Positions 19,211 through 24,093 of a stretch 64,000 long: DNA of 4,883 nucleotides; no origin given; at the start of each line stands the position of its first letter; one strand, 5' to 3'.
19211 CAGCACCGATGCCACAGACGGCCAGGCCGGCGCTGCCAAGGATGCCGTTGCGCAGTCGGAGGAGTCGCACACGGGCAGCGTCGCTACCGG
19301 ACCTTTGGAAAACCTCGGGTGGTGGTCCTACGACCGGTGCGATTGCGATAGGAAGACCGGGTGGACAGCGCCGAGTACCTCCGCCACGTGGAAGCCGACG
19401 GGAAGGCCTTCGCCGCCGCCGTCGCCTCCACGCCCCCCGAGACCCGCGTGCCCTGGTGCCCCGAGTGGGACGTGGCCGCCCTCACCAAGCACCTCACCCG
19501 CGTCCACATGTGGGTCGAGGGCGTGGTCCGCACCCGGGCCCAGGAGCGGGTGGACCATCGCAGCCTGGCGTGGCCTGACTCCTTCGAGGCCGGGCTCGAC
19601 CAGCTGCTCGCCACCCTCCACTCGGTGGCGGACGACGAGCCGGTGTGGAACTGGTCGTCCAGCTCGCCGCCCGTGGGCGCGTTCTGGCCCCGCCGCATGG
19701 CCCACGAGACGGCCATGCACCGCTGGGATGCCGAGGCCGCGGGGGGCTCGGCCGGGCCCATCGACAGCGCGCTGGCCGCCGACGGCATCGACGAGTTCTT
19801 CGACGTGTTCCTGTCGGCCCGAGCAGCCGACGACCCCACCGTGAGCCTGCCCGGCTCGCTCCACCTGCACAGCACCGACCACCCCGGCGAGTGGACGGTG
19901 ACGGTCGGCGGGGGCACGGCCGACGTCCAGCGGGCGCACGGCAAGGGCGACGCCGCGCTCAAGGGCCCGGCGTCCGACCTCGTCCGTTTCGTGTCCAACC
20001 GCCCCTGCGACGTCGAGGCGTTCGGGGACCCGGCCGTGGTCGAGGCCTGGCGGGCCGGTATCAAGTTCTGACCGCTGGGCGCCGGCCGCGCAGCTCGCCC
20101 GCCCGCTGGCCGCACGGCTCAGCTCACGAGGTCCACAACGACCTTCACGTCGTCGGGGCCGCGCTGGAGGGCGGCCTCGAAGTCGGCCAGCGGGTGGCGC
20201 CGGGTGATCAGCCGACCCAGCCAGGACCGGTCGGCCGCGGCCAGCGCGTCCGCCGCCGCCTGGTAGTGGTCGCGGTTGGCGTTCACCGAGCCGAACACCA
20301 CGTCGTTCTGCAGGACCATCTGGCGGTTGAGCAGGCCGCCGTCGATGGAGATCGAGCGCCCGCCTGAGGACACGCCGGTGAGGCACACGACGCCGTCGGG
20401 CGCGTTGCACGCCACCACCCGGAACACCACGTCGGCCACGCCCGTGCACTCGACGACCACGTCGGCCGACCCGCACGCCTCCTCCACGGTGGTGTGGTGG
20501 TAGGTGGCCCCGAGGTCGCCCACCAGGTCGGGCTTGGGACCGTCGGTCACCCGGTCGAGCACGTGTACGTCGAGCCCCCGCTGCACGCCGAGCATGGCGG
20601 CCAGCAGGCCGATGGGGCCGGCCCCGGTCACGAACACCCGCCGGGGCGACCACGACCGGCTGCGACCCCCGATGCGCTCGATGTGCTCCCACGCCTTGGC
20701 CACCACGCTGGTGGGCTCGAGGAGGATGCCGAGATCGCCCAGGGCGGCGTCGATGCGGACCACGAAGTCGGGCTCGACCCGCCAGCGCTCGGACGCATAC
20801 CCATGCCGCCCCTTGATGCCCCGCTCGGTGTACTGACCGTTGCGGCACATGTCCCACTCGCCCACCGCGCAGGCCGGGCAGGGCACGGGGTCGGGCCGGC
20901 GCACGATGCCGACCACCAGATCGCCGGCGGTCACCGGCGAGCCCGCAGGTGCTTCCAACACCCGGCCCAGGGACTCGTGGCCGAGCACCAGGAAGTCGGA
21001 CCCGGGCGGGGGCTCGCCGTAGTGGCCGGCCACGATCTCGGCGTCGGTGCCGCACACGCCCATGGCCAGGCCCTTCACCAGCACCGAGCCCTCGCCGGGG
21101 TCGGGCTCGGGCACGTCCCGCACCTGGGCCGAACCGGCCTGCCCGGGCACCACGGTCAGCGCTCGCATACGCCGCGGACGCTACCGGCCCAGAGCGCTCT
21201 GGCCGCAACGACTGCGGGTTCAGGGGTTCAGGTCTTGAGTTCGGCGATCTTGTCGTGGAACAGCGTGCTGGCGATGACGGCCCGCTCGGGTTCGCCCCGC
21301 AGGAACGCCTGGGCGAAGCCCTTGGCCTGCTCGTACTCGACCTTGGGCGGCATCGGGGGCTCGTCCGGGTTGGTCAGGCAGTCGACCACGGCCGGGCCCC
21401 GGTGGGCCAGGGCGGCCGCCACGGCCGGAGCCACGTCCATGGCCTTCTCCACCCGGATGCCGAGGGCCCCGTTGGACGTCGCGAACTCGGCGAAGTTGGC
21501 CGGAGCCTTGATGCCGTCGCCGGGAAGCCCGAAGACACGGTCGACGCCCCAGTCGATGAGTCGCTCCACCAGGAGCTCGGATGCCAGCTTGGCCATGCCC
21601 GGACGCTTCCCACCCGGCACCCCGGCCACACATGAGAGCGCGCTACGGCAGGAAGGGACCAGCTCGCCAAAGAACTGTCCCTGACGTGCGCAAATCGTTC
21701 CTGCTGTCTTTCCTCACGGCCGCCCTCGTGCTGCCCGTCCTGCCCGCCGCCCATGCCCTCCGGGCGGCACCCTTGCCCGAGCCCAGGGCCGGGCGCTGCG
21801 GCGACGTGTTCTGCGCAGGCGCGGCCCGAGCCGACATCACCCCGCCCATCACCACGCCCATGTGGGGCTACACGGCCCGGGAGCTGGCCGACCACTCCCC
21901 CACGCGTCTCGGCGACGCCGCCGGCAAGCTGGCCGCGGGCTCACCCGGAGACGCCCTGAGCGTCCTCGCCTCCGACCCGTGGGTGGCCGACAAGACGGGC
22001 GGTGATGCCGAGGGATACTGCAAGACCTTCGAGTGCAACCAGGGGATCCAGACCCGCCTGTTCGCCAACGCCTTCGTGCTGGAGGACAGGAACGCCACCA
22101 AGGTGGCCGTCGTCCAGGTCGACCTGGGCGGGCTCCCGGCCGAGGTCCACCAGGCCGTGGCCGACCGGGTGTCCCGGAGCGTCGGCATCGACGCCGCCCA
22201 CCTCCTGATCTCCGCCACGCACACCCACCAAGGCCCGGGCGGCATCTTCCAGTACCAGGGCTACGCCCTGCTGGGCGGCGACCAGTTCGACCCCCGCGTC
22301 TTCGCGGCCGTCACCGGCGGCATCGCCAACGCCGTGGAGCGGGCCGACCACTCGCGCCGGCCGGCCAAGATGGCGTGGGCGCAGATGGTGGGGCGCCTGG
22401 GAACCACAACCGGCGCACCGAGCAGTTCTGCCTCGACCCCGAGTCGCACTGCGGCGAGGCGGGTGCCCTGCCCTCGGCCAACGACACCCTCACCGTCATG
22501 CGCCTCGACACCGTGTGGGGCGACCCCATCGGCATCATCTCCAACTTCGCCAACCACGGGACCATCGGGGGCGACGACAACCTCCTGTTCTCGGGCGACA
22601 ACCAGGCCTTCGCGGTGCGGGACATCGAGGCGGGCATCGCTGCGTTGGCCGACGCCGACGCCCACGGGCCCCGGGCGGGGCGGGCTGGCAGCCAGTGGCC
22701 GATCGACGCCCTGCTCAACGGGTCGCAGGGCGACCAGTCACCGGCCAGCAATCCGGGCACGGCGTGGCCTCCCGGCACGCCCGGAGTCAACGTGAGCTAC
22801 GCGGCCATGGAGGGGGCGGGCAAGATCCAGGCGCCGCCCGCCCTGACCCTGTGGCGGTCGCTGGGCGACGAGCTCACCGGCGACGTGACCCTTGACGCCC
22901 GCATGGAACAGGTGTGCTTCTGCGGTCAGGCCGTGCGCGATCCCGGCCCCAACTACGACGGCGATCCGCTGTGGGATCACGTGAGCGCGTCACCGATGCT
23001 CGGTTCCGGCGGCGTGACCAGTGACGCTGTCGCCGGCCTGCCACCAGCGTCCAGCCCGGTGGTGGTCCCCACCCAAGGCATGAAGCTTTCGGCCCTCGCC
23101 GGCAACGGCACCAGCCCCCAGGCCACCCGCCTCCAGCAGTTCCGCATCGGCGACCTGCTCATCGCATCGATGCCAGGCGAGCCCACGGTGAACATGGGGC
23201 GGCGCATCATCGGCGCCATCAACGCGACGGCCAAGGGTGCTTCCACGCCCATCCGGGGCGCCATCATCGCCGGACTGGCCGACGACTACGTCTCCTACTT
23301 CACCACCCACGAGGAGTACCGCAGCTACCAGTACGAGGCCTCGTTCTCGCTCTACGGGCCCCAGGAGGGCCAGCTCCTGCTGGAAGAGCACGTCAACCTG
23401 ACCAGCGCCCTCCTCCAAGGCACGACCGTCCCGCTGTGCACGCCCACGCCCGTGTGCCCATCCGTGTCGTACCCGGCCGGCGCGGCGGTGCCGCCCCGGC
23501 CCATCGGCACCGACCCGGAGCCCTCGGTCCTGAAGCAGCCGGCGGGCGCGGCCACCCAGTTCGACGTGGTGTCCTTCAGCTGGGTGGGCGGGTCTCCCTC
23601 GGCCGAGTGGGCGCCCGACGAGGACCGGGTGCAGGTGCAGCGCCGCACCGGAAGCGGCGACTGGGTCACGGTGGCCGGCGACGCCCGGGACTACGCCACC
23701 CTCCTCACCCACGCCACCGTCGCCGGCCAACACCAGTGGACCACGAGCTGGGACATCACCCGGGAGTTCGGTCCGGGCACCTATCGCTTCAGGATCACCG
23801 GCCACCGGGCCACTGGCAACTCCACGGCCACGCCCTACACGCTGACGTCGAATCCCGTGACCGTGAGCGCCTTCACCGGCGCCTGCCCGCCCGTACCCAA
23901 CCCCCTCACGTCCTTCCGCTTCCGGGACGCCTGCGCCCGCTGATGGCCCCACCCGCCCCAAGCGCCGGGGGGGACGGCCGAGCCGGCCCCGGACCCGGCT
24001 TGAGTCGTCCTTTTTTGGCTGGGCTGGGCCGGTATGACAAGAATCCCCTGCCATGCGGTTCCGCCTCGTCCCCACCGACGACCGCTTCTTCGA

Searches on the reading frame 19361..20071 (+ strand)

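Call 85: search_protein_families(library=pfam, proteins=[window:19361-20071:+], max_evalue=0.001)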
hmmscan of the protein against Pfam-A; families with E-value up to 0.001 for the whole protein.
window:19361-20071:+ (236 aa): 2 families
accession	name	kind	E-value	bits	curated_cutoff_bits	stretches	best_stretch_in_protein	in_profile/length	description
PF11716.13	MDMPI_N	-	1.3e-17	65.3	24.2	1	7-124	1-139/140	Mycothiol maleylpyruvate isomerase N-terminal domain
PF07398.16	MDMPI_C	-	2.8e-08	34.8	29.5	1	138-228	2-89/90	MDMPI C-terminal domain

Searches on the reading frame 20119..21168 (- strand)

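Call 85: search_protein_families(library=pfam, proteins=[window:20119-21168:-], max_evalue=0.001)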
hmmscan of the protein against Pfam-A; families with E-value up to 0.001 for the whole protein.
window:20119-21168:- (349 aa): 3 families
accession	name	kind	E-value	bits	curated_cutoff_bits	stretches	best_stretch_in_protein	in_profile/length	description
PF16912.11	Glu_dehyd_C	-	3.4e-72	242.8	34.9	1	145-347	2-211/211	Glucose dehydrogenase C-terminus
PF08240.17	ADH_N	-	2.8e-14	53.7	23.5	1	25-139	1-102/104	Alcohol dehydrogenase GroES-like domain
PF00107.32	ADH_zinc_N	-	3.2e-08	34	31.8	1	185-310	1-128/129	Zinc-binding dehydrogenase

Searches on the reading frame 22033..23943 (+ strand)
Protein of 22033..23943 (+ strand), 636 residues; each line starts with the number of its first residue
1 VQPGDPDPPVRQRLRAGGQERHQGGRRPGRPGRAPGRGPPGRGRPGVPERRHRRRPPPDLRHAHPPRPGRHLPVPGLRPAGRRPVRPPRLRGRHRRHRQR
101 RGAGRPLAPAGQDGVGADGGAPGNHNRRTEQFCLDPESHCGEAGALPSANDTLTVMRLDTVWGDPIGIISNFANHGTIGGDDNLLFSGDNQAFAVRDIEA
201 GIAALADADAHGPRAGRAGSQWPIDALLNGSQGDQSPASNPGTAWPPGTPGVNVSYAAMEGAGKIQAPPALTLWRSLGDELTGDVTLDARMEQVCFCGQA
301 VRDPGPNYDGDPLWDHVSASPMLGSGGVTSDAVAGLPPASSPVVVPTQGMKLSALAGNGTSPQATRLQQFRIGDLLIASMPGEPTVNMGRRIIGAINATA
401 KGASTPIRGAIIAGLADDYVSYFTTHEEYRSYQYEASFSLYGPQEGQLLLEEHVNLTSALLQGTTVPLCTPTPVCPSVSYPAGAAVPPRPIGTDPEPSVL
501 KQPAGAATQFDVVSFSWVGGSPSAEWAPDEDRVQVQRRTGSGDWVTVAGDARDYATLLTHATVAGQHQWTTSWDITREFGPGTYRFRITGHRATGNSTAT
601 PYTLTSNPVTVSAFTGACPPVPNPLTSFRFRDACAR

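Call 85: search_protein_families(library=pfam, proteins=[window:22033-23943:+], max_evalue=0.001)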
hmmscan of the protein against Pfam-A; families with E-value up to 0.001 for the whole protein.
window:22033-23943:+ (636 aa): 2 families
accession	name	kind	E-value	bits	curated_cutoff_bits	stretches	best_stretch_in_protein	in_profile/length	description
PF04734.18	Ceramidase_alk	-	1.4e-24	87.1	32.1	2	360-446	417-504/509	Neutral/alkaline non-lysosomal ceramidase, N-terminal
PF17048.11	Ceramidse_alk_C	-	1.5e-09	38.3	30.5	1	498-610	49-168/169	Neutral/alkaline non-lysosomal ceramidase, C-terminal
